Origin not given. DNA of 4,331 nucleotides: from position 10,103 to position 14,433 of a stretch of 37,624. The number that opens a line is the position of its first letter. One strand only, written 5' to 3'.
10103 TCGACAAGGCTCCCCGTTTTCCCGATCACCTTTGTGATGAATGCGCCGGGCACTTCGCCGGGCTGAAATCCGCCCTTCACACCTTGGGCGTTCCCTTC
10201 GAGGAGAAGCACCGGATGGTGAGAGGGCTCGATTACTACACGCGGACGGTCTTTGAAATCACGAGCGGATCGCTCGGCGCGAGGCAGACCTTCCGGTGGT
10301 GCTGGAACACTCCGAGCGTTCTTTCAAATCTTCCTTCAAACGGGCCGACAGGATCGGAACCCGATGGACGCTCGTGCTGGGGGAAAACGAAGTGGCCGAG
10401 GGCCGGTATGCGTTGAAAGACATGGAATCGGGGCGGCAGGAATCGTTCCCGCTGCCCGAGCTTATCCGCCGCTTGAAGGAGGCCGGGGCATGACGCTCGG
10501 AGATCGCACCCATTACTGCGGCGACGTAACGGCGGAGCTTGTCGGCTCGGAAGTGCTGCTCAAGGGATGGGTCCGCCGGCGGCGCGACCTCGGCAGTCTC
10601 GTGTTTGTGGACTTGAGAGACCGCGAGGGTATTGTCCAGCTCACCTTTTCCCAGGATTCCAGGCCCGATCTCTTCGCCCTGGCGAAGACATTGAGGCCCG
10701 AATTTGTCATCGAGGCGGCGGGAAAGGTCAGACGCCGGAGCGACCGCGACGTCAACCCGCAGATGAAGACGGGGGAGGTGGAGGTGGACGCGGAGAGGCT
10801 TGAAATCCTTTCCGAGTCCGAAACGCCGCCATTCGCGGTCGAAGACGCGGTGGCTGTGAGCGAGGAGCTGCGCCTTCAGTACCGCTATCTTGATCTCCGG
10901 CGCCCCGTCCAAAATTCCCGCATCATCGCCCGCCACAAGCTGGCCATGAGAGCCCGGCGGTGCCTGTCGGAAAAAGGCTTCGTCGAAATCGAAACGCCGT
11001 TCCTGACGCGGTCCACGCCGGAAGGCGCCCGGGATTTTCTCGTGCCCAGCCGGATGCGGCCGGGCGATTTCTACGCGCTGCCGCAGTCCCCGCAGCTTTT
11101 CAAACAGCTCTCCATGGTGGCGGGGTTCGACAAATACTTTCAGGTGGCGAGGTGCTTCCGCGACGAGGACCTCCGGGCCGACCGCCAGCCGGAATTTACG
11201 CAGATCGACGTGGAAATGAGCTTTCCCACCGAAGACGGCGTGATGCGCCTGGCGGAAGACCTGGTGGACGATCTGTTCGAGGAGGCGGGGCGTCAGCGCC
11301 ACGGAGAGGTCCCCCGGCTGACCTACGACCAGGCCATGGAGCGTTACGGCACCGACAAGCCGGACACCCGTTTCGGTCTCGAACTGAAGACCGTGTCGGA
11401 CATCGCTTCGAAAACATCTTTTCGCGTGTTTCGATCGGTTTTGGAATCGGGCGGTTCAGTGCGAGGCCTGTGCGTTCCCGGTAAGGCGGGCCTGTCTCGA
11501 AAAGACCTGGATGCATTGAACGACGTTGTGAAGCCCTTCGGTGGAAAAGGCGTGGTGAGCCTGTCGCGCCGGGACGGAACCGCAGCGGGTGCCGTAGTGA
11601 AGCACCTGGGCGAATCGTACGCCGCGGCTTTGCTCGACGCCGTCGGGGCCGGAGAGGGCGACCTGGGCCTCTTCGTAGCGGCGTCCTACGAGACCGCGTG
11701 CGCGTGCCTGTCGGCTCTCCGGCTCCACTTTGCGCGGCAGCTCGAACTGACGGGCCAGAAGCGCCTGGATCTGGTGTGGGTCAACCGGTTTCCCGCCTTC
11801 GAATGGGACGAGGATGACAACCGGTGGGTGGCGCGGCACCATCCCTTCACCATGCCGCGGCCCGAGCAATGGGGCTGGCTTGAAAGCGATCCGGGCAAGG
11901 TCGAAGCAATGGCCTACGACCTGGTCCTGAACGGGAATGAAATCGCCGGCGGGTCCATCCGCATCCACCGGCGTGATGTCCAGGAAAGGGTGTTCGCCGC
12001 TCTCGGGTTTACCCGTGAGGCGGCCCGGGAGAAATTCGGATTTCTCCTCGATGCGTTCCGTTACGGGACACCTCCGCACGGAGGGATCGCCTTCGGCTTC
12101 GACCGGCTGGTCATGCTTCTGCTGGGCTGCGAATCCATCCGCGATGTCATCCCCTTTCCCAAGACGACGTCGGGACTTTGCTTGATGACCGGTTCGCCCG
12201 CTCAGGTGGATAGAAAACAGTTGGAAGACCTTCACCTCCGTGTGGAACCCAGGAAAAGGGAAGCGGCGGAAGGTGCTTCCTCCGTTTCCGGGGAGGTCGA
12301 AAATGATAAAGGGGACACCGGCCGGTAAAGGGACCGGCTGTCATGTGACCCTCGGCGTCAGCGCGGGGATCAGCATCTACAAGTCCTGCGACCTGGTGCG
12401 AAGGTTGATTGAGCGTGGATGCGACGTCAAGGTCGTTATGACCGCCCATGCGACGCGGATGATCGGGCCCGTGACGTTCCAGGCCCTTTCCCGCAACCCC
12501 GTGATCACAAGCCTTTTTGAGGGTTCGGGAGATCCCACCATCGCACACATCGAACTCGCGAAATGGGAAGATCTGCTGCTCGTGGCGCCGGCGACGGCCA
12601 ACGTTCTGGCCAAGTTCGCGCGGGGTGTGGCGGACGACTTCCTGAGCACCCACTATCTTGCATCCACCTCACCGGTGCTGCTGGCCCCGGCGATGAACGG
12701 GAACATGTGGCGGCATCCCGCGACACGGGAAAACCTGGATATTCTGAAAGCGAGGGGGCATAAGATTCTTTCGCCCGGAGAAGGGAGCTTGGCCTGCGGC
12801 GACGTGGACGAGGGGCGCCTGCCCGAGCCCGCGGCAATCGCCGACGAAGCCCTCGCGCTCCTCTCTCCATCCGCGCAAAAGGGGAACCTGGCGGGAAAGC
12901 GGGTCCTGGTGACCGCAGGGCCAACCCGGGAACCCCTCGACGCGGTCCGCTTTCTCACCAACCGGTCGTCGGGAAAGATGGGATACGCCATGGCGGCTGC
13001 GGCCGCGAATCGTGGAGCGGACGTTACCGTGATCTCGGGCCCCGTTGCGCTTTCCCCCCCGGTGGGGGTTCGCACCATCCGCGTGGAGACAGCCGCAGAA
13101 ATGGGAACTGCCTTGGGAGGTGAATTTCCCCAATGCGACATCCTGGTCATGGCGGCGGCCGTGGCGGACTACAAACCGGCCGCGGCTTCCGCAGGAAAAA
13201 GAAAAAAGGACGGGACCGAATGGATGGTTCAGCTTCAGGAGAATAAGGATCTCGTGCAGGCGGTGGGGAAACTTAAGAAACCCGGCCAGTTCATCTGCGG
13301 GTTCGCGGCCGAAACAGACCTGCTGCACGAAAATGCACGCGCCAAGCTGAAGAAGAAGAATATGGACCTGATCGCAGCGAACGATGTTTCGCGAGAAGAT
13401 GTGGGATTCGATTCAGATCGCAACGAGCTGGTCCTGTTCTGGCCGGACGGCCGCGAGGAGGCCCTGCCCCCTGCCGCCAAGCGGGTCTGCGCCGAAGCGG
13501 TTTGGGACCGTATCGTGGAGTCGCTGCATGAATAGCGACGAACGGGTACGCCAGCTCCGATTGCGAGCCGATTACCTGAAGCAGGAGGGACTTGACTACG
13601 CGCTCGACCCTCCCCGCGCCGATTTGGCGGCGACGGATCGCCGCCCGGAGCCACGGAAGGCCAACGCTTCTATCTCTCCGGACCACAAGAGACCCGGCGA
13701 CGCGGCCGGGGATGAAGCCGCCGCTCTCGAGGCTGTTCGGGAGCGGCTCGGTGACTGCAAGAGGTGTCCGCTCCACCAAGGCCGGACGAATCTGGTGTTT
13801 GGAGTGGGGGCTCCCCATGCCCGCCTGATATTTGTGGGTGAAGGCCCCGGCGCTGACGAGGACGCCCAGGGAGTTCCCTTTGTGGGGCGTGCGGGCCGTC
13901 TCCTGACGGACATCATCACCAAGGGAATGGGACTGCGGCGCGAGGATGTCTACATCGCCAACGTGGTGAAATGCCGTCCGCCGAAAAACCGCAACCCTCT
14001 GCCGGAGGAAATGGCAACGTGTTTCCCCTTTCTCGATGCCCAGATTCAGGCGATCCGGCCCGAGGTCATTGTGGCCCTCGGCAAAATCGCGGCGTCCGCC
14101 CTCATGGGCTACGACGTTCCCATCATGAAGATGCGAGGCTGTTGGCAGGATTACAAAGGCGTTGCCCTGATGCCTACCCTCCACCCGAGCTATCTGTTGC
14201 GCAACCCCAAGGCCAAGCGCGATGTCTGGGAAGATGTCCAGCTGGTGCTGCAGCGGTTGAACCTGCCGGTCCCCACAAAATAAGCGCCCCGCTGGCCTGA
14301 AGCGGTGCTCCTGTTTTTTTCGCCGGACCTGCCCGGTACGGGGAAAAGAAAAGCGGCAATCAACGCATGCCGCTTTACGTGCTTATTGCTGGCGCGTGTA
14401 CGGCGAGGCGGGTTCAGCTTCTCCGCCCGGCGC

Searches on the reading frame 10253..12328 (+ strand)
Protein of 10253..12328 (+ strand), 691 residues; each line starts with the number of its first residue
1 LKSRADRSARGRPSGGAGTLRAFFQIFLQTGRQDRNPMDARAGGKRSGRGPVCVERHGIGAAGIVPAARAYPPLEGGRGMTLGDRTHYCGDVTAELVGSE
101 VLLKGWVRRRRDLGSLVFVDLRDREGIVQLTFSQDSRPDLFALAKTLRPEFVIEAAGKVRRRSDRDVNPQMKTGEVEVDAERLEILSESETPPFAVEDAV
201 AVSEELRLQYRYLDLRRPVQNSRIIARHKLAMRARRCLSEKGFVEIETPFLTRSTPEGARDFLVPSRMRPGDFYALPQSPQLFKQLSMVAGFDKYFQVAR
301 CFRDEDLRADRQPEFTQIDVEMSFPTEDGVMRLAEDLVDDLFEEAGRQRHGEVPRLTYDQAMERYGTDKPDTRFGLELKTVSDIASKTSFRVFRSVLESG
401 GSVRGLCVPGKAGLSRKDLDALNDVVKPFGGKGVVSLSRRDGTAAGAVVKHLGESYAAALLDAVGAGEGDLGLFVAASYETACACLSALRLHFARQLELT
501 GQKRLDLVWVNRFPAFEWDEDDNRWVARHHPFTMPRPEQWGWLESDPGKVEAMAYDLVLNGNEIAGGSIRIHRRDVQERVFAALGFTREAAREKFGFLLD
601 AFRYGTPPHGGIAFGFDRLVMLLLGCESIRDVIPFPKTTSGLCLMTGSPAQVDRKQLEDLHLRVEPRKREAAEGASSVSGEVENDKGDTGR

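Call 20: search_protein_families(library=pfam, proteins=[window:10253-12328:+])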
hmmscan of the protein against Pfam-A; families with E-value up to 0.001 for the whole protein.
window:10253-12328:+ (691 aa): 3 families
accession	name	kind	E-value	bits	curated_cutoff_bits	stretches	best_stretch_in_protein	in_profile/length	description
PF00152.25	tRNA-synt_2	-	2.1e-115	385.5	25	1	203-638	1-307/308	tRNA synthetases class II (D, K and N)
PF02938.19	GAD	-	4.6e-17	62.5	23.4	1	393-485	1-94/95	GAD domain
PF01336.31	tRNA_anti-codon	-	6e-16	58.6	27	1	101-186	1-75/75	OB-fold nucleic acid binding domain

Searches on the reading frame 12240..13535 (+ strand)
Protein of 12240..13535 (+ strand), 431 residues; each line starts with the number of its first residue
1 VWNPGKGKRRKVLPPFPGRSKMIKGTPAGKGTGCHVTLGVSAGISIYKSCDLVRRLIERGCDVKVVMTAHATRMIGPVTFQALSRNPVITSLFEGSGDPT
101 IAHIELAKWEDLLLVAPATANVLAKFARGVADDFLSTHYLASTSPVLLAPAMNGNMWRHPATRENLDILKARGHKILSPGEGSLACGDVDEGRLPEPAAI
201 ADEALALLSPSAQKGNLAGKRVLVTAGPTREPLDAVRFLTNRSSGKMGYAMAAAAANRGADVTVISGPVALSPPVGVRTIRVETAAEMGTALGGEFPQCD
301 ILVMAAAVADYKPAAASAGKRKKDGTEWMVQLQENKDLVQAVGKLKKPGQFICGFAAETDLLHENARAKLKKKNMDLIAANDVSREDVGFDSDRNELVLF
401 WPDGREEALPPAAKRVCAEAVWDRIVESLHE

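Call 20: search_protein_families(library=pfam, proteins=[window:12240-13535:+])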
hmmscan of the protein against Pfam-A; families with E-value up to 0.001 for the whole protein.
window:12240-13535:+ (431 aa): 2 families
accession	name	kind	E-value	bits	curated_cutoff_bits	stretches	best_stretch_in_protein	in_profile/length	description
PF04127.22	DFP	-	3.9e-71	239.2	22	1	217-399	1-185/186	DNA/pantothenate metabolism flavoprotein C-terminal domain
PF02441.25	Flavoprotein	-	1e-29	103.7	22.7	1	35-206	2-160/162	Flavoprotein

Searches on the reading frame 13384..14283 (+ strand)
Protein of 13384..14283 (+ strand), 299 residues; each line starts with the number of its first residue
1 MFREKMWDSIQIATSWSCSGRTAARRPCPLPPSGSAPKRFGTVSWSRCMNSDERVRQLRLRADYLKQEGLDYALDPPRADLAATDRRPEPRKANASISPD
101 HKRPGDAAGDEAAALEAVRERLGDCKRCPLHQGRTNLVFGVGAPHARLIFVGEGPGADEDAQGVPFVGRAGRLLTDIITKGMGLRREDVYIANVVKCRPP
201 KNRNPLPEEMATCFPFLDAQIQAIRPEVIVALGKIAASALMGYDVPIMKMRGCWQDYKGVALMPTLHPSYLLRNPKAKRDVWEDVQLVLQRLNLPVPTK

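Call 20: search_protein_families(library=pfam, proteins=[window:13384-14283:+])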
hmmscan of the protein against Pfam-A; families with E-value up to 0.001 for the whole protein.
window:13384-14283:+ (299 aa): 1 family
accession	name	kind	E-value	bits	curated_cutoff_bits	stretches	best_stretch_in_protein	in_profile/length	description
PF03167.25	UDG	-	3.1e-39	134.7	24.3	1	139-285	1-140/141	Uracil DNA glycosylase superfamily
